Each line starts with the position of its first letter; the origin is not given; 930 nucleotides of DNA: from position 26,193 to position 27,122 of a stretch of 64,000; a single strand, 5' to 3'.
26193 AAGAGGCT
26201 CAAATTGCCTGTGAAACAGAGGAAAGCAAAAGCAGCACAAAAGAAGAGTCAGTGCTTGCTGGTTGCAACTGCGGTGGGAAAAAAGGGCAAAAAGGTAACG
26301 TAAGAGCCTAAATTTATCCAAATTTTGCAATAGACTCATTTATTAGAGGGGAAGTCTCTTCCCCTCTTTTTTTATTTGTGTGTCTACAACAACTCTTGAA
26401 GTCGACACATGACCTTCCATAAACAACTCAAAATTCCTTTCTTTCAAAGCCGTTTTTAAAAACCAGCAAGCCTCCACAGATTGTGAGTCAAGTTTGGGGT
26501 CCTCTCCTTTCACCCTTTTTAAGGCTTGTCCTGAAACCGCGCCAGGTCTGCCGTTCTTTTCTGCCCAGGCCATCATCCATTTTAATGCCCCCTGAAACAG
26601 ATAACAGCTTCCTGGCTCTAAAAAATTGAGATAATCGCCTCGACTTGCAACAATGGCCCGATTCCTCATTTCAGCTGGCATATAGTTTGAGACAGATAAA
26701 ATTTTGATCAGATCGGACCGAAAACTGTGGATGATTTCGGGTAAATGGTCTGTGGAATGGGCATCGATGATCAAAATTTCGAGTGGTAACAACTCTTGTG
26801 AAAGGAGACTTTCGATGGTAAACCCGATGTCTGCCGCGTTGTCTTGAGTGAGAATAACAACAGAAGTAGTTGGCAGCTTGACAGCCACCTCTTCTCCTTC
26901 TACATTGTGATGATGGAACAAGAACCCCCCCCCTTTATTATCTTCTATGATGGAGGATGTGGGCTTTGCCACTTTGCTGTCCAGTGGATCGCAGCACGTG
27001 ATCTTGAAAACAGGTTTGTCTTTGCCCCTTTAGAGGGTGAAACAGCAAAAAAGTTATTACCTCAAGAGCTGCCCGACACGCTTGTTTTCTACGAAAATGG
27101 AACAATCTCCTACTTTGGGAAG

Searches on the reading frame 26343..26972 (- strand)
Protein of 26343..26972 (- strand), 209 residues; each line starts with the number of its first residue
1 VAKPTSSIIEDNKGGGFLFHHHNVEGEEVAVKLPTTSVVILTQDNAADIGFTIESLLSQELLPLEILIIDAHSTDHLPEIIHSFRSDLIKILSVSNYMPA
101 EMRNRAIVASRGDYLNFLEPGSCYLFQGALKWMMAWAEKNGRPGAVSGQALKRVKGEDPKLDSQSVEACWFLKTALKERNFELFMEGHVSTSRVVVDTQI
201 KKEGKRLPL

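Call 70: search_protein_families(library=pfam, proteins=[window:26343-26972:-], max_evalue=0.0001)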
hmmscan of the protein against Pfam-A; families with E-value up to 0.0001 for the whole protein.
window:26343-26972:- (209 aa): 1 family
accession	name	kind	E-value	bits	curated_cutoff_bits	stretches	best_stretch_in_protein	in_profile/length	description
PF00535.33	Glycos_transf_2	-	3.3e-13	50.4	23.3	1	37-181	1-143/168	Glycosyl transferase family 2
